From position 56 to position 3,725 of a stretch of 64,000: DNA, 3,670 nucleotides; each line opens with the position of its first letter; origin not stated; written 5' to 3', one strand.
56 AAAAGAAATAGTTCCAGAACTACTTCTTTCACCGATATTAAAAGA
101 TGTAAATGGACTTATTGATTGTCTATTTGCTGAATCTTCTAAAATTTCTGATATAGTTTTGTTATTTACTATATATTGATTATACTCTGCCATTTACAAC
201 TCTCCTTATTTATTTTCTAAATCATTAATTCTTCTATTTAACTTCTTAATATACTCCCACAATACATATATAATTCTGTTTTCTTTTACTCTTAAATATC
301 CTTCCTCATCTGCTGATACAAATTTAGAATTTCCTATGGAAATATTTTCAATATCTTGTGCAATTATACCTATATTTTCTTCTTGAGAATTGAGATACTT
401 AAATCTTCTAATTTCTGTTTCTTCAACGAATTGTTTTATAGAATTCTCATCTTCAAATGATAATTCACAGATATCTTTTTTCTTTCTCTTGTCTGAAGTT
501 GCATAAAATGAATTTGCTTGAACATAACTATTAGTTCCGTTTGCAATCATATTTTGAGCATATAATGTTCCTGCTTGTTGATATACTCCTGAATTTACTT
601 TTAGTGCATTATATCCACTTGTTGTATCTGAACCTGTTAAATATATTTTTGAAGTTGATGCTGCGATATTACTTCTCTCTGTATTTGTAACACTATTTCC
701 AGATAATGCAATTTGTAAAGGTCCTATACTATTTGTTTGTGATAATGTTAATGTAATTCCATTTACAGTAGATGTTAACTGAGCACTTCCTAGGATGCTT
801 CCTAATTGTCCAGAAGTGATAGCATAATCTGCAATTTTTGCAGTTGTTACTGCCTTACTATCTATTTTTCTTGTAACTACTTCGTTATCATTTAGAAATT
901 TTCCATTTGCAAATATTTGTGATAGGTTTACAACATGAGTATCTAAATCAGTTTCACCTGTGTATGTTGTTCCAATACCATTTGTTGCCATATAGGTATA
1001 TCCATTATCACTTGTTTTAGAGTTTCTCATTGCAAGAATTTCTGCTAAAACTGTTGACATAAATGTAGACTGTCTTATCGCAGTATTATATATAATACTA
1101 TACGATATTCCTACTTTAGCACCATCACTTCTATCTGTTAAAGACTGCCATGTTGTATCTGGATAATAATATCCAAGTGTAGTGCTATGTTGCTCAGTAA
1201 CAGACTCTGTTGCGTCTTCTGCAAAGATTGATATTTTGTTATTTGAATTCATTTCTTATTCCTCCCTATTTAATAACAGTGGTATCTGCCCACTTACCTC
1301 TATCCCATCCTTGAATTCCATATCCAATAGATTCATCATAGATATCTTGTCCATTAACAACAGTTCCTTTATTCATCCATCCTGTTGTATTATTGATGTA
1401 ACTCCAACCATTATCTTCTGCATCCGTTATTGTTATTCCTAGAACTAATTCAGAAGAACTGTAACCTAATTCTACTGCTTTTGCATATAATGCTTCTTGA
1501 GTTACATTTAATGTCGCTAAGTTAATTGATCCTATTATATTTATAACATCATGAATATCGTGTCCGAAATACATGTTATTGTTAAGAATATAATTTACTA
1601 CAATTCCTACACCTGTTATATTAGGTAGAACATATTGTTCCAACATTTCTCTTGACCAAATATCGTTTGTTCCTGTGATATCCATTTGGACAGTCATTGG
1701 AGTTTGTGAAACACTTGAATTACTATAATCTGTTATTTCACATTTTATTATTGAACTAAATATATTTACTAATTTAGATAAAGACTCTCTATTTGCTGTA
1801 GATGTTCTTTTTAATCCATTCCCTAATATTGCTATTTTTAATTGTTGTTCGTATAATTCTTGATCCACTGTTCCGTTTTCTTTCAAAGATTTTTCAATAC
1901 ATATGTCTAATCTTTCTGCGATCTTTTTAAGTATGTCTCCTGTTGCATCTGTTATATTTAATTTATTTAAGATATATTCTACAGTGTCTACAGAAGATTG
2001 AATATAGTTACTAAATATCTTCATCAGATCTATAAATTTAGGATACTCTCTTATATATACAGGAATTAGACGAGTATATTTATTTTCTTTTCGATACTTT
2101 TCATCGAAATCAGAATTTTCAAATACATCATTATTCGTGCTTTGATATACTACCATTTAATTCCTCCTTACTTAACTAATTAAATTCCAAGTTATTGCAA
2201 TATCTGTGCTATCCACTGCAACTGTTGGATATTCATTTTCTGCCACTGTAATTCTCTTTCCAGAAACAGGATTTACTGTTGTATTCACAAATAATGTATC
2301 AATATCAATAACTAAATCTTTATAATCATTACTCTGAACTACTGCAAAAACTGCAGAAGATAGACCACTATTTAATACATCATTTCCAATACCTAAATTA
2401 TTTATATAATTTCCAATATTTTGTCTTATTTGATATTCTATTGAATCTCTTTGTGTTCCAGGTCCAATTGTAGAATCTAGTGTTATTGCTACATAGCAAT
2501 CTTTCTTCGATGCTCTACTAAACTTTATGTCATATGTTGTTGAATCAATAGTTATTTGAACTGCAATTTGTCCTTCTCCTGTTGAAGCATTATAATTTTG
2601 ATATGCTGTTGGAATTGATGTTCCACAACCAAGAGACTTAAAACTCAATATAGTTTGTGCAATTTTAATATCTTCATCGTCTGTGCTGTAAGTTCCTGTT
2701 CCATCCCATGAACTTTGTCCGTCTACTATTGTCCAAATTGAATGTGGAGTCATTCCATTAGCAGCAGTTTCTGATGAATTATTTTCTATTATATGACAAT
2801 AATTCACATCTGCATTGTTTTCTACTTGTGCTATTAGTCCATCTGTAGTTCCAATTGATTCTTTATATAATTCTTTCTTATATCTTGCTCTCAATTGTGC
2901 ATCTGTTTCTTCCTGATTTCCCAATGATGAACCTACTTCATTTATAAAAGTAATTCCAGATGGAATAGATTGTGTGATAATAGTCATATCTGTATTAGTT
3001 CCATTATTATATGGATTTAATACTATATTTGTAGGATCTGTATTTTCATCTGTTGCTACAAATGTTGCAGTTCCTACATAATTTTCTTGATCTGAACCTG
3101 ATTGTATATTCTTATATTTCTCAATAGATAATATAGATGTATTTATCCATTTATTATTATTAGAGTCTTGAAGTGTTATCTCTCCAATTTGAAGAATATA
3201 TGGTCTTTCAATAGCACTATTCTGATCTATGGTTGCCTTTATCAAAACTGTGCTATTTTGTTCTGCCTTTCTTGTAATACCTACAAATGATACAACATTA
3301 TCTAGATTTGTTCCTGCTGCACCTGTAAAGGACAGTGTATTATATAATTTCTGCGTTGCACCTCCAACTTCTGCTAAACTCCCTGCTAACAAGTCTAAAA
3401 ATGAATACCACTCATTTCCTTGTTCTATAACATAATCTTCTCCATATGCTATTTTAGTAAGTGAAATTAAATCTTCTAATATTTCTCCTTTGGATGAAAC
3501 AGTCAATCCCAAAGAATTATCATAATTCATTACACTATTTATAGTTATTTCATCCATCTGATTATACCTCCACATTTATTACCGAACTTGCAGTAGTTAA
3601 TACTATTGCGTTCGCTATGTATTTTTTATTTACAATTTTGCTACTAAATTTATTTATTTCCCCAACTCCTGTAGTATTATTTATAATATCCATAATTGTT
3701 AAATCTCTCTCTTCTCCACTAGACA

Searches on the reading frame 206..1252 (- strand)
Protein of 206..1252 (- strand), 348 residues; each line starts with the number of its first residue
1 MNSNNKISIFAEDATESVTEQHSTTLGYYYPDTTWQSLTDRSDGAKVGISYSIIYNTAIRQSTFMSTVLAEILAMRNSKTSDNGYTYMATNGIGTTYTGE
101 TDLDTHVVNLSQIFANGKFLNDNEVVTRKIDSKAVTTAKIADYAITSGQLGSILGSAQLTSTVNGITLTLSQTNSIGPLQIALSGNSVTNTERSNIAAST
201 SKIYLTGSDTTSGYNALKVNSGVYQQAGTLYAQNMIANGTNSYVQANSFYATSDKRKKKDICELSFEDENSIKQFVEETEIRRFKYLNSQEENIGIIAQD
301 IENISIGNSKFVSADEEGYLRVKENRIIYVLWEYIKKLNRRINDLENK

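Call 83: find_encoding_contigs(protein=window:206-1252:-, flank=10000, max_places=3)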
Protein window:206-1252:- (348 aa): 2 contigs read that carry it; 1 place shown.
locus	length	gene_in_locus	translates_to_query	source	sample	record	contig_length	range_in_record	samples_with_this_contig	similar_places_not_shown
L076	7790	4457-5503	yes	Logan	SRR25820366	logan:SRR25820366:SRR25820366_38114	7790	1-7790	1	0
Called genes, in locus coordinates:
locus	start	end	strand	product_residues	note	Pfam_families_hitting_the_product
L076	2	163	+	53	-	?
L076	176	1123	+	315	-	PF22759:E217_GP41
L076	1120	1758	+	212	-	-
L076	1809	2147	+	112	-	-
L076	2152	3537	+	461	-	-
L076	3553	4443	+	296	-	-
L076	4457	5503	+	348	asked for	PF13884:Peptidase_S74 (weak)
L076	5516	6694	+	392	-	-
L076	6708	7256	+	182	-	-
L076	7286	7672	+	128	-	-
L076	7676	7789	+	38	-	?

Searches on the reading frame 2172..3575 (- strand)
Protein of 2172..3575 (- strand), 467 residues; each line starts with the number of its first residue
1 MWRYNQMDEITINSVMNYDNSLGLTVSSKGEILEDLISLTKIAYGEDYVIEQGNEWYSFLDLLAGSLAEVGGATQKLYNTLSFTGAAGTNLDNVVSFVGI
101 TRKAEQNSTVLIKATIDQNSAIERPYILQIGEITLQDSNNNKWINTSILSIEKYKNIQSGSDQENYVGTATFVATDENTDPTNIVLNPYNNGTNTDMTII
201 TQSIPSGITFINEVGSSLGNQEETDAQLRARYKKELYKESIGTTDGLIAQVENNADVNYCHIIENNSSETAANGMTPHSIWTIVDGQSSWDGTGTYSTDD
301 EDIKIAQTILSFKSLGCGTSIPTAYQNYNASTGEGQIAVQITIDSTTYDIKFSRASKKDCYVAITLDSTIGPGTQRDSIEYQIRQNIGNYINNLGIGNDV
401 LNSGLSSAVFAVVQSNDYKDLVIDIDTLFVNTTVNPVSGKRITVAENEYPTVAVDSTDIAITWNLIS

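Call 10: search_protein_families(library=phrogs, proteins=[window:2172-3575:-], max_evalue=0.00001)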
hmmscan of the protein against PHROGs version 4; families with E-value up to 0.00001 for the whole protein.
window:2172-3575:- (467 aa): 1 family
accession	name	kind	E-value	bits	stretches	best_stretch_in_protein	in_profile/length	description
phrog_6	-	tail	6.3e-29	102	1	5-452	48-398/548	baseplate wedge subunit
